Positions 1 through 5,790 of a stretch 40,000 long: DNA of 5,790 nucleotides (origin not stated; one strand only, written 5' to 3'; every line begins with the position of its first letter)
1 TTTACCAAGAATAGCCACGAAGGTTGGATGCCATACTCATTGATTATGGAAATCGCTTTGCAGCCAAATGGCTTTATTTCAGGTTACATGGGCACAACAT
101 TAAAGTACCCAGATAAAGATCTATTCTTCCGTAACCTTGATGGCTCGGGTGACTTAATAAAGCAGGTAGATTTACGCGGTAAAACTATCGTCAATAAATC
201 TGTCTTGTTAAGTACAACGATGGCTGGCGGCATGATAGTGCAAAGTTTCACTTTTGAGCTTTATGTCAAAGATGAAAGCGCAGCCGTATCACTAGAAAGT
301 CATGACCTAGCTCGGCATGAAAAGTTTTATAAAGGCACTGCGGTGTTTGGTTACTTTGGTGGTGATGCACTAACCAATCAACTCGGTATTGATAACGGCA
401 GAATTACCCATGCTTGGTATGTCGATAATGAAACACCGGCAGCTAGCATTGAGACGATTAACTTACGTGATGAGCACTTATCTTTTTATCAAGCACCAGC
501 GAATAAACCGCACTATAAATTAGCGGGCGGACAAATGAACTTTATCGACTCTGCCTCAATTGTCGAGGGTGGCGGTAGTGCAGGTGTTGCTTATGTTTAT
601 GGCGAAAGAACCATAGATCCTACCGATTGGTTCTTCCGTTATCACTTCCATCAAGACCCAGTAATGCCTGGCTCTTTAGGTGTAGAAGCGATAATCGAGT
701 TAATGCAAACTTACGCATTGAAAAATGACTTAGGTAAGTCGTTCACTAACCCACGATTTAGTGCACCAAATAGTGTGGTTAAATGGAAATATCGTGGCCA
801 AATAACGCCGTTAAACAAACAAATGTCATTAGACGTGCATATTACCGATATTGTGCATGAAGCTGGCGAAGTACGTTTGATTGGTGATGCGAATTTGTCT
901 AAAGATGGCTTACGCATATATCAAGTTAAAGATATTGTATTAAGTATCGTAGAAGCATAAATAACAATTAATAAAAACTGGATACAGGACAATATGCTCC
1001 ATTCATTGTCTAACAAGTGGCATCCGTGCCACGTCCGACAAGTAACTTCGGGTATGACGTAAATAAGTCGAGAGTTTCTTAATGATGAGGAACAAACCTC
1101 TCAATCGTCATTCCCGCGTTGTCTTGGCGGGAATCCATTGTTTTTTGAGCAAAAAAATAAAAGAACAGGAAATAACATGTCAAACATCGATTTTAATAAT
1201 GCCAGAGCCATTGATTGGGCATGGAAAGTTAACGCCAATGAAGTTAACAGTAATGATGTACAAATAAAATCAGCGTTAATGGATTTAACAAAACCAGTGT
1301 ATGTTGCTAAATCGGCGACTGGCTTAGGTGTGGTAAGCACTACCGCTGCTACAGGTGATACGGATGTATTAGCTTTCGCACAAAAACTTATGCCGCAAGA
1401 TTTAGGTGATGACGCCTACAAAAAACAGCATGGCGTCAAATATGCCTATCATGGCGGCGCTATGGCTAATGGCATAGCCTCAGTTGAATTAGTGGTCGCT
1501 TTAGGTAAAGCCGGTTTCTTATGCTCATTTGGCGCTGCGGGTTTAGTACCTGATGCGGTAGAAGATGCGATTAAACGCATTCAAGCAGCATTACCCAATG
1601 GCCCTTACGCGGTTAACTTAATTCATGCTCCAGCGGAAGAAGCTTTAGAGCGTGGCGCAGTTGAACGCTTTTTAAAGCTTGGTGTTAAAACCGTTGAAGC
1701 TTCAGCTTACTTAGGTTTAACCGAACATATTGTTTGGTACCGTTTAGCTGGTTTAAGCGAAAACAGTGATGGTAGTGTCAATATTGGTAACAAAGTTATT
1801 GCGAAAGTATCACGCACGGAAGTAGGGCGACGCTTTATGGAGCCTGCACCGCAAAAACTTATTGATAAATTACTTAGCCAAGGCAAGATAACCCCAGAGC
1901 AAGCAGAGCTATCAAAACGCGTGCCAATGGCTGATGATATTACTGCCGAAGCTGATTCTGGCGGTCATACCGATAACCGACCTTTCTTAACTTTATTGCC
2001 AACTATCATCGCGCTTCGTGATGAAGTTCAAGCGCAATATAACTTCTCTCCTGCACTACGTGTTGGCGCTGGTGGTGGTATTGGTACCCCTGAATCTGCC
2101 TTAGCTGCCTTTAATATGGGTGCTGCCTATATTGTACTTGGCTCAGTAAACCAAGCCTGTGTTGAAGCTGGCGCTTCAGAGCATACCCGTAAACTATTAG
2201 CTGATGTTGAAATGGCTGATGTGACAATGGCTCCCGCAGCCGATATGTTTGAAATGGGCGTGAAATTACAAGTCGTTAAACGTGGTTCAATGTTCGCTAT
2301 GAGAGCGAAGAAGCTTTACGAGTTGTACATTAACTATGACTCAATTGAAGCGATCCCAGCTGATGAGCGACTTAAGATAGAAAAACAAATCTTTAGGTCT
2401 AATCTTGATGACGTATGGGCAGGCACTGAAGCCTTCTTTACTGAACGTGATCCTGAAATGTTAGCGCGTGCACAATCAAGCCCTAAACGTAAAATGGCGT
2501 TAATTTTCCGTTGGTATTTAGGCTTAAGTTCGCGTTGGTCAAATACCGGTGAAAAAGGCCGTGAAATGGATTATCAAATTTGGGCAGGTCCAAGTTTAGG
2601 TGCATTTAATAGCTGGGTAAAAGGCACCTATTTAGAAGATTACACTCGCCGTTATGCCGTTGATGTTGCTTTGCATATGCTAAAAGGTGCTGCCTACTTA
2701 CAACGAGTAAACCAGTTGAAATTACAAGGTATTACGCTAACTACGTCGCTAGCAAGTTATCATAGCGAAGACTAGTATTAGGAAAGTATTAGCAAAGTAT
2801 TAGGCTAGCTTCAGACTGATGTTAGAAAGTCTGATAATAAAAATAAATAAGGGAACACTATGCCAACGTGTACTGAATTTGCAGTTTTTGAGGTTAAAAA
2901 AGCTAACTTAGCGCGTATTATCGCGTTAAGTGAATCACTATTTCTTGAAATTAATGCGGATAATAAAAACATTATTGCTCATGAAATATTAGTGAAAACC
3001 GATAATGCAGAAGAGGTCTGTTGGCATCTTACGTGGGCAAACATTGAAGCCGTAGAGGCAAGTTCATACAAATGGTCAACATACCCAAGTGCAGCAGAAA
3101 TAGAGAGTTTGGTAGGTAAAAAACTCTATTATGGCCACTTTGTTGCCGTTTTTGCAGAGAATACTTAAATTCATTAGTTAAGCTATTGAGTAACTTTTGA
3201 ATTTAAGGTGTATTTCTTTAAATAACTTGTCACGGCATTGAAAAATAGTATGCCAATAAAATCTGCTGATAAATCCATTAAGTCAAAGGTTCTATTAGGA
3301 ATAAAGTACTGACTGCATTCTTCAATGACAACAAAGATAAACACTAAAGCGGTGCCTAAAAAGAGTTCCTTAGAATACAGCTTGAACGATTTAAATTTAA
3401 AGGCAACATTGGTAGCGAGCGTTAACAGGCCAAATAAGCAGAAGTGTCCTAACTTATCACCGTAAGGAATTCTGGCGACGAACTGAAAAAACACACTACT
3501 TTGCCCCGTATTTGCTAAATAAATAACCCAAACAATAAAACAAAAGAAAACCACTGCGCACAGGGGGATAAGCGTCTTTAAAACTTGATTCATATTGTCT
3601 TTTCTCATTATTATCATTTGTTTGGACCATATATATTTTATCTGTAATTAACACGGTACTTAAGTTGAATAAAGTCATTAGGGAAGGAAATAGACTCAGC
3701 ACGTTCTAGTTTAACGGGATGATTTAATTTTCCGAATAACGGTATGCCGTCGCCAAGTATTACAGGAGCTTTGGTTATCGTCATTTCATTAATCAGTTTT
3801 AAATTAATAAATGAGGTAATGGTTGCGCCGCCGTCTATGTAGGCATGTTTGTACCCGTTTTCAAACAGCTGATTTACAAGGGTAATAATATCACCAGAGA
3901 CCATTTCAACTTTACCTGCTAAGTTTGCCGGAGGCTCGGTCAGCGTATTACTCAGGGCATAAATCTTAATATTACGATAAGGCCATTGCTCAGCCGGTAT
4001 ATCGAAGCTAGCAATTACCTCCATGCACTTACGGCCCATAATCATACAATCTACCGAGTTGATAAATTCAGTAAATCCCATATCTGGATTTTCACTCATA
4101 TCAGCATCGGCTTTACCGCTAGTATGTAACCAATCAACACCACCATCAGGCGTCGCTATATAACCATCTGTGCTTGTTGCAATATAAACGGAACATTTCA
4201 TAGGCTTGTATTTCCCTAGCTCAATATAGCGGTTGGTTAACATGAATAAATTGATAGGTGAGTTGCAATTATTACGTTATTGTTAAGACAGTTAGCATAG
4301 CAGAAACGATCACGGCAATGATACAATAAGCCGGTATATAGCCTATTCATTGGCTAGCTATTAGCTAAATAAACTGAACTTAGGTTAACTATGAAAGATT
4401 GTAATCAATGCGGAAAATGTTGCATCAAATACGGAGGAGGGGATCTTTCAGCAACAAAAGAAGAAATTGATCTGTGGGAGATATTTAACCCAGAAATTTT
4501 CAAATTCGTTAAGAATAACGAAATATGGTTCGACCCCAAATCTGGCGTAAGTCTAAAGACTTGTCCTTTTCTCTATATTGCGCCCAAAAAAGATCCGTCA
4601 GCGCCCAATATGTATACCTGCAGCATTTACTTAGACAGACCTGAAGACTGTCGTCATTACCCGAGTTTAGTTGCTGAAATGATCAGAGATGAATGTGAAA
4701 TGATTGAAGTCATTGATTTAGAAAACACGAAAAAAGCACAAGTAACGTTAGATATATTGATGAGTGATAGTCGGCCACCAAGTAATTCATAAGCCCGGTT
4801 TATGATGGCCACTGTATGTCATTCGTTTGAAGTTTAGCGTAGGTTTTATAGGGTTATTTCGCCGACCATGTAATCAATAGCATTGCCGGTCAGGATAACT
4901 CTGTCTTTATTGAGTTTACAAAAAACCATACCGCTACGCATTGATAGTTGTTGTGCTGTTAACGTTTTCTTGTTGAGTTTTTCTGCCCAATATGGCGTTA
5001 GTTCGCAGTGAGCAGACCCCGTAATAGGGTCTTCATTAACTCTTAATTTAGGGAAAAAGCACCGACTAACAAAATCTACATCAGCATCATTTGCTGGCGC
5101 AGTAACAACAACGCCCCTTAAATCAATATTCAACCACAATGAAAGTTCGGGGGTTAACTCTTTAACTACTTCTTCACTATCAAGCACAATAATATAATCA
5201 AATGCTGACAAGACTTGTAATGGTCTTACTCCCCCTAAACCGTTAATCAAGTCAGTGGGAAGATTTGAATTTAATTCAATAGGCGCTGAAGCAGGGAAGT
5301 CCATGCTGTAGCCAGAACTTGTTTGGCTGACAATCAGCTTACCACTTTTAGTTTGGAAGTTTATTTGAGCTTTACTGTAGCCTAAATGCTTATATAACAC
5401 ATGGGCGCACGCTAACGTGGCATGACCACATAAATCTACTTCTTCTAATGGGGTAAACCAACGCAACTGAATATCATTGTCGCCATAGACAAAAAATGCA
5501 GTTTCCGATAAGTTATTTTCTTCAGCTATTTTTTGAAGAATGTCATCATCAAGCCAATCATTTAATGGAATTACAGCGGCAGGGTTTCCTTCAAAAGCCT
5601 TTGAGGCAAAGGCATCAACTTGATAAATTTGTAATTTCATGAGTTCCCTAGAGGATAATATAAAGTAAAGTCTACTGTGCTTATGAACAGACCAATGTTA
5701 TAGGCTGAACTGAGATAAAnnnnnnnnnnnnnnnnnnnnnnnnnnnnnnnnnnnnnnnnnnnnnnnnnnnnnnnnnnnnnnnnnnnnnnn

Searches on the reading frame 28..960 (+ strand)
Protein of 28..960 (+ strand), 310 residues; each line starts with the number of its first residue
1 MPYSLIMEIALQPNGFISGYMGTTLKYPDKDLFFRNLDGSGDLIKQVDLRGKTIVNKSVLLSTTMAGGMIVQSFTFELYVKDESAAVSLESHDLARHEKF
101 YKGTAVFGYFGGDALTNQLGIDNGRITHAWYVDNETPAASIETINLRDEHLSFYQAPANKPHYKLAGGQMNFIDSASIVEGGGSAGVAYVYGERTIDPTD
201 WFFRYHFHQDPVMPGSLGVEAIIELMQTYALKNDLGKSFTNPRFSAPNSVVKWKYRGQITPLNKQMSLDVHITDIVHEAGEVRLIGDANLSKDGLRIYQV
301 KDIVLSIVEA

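Call 49: search_protein_families(library=pfam, max_evalue=0.001, proteins=[window:28-960:+])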
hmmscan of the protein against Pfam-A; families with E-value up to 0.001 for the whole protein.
window:28-960:+ (310 aa): 1 family
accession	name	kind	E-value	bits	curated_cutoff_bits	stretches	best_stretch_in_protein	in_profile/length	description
PF07977.19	FabA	-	2.6e-38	131.2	23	1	166-301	2-138/138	FabA-like domain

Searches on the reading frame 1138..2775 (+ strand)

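Call 49: search_protein_families(library=pfam, max_evalue=0.001, proteins=[window:1138-2775:+])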
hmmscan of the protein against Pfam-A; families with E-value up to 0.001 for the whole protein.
window:1138-2775:+ (545 aa): 3 families
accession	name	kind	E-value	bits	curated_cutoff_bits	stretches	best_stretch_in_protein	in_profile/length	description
PF21607.2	FabD_helical_ins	-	1.2e-33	115.5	27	1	400-479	1-80/80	[Acyl-carrier-protein] S-malonyltransferase, inserted helical domain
PF18328.6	PfaD_N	-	2e-09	37.7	26.3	1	29-82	1-61/62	Fatty acid synthase subunit PfaD N-terminal domain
PF03060.21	NMO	-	7.9e-09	35.8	28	1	107-369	16-256/331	Nitronate monooxygenase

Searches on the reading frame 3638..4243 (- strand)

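Call 49: search_protein_families(library=pfam, max_evalue=0.001, proteins=[window:3638-4243:-])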
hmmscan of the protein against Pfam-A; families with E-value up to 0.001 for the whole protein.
window:3638-4243:- (201 aa): 1 family
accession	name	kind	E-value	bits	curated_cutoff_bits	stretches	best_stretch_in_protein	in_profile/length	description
PF01872.23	RibD_C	-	5.8e-12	46.3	24.1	1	21-191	7-195/197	RibD C-terminal domain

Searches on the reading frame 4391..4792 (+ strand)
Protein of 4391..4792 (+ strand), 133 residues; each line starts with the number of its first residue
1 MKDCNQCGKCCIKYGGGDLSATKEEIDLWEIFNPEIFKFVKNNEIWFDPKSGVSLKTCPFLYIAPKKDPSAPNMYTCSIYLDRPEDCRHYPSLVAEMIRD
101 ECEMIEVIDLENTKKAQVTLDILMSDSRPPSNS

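Call 49: search_protein_families(library=pfam, max_evalue=0.001, proteins=[window:4391-4792:+])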
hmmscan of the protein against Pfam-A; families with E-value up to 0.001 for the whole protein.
window:4391-4792:+ (133 aa): 1 family
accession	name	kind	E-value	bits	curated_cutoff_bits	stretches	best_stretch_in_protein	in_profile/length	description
PF03692.20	CxxCxxCC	-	1e-07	32.9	23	1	3-95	1-74/85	Putative zinc- or iron-chelating domain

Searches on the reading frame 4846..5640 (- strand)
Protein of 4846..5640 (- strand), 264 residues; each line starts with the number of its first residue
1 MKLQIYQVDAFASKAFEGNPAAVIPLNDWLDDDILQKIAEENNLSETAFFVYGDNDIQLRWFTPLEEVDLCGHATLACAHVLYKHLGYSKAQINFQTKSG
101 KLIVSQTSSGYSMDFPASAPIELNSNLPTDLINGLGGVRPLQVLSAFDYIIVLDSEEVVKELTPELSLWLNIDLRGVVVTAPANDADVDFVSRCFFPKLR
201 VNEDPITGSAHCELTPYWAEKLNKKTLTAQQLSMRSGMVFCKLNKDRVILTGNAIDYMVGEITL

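Call 18: search_protein_families(library=pfam, max_evalue=0.01, proteins=[window:4846-5640:-])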
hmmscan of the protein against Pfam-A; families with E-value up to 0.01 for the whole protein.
window:4846-5640:- (264 aa): 1 family
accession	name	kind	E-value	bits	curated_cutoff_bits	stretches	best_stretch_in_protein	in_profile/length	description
PF02567.21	PhzC-PhzF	-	6.1e-60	203.5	27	1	8-258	1-279/281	Phenazine biosynthesis-like protein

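Call 61: find_homologous_proteins(query=window:4846-5640:-, max_evalue=1e-60)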
Query window:4846-5640:- (264 aa): 7305 proteins with E <= 1e-60 among 8000 candidates; the best 120 are listed.
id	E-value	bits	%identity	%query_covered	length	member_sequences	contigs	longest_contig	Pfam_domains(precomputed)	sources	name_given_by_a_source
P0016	1.9e-165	567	94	100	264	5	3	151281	PF02567.22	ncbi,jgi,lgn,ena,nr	ncbi:MAG TPA: isomerase [Colwellia sp.]|nr:isomerase [Colwellia sp.]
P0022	3.4e-154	530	88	100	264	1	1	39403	PF02567.22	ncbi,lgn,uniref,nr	ncbi:isomerase [Colwellia sp. 75C3]|uniref:PhzF family phenazine biosynthesis protein n=1 Tax=Colwel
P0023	4.5e-148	510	86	100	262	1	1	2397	PF02567.22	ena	-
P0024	1.1e-145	502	83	100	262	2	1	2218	PF02567.22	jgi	jgi:PhzF family phenazine biosynthesis protein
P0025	3.8e-145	500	84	100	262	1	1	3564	PF02567.22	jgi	jgi:PhzF family phenazine biosynthesis protein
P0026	1.1e-143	495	83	100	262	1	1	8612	PF02567.22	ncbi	-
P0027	2.6e-141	487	80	100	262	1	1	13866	PF02567.22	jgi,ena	-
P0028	1.2e-139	482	80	100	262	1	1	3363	PF02567.22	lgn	-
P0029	3.1e-139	481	80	100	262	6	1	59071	PF02567.22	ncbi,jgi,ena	-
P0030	3.1e-137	474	79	100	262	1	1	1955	PF02567.22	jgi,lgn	jgi:PhzF family phenazine biosynthesis protein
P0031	7.1e-137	473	80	100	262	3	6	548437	PF02567.22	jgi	-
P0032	1.5e-136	472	80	100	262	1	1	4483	PF02567.22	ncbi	-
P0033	8.5e-136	469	79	100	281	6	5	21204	PF02567.22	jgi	jgi:PhzF family phenazine biosynthesis protein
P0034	1.7e-135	468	79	100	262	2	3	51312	PF02567.22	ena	-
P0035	7.1e-135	466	79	100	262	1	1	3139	PF02567.22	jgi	jgi:PhzF family phenazine biosynthesis protein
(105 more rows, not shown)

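Call 63: find_encoding_contigs(protein=P0022, flank=10000, max_places=2)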
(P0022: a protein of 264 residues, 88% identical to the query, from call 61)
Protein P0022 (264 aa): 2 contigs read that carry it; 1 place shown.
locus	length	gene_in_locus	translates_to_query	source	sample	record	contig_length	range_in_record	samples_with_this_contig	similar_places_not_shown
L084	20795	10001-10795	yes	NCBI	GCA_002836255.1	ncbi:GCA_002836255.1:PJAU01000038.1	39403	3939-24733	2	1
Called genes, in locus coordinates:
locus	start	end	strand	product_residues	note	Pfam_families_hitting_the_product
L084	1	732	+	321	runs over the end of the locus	PF00561:Abhydrolase_1, PF12146:Hydrolase_4 (weak), PF12697:Abhydrolase_6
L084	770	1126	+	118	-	-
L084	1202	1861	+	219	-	-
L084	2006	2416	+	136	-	PF14087:DUF4267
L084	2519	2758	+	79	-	PF11391:DUF2798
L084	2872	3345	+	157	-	PF00583:Acetyltransf_1, PF13508:Acetyltransf_7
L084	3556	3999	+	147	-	-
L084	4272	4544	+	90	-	-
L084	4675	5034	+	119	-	PF00903:Glyoxalase, PF12681:Glyoxalase_2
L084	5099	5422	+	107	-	PF07119:DUF1375 (weak)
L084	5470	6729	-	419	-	PF00211:Guanylate_cyc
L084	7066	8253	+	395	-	-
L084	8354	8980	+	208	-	PF01810:LysE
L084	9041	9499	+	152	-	PF00583:Acetyltransf_1, PF13673:Acetyltransf_10, PF13508:Acetyltransf_7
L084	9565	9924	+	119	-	-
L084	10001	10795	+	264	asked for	PF02567:PhzC-PhzF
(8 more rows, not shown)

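Call 64: find_encoding_contigs(protein=P0031, flank=10000, max_places=2)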
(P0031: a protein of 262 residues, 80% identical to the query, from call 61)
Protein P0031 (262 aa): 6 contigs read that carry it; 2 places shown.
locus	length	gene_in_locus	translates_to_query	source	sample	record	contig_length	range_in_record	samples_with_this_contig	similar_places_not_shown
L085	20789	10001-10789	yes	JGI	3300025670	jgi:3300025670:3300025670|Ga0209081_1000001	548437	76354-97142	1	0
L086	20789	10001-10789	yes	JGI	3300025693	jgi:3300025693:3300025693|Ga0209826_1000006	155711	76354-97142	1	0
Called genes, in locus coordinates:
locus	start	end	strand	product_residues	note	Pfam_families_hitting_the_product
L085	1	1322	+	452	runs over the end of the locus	PF13657:Couple_hipA, PF07804:HipA_C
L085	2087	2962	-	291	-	PF00126:HTH_1, PF03466:LysR_substrate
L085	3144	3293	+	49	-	-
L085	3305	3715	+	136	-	PF01965:DJ-1_PfpI (weak)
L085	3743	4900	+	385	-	PF00465:Fe-ADH, PF13685:Fe-ADH_2 (weak), PF25137:ADH_Fe_C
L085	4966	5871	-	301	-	PF00126:HTH_1, PF03466:LysR_substrate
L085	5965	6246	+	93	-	PF07045:DUF1330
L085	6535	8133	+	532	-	PF00005:ABC_tran, PF02463:SMC_N (faint), PF03193:RsgA_GTPase (faint), PF13555:AAA_29 (faint), PF00910:RNA_helicase (faint), PF01926:MMR_HSR1 (faint), PF12848:ABC_tran_Xtn, PF00005:ABC_tran, +3 more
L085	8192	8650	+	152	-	PF07308:DUF1456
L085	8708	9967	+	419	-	PF04851:ResIII (weak), PF00270:DEAD, PF00271:Helicase_C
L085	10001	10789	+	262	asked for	PF02567:PhzC-PhzF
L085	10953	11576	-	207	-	PF07589:PEP_exosort_dom (weak)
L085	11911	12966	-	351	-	PF00724:Oxidored_FMN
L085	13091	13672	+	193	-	PF00440:TetR_N, PF16925:TetR_C_13 (weak)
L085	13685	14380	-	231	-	PF08220:HTH_DeoR (weak), PF08279:HTH_11, PF19187:HTH_PafC (faint), PF13280:WYL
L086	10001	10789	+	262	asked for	PF02567:PhzC-PhzF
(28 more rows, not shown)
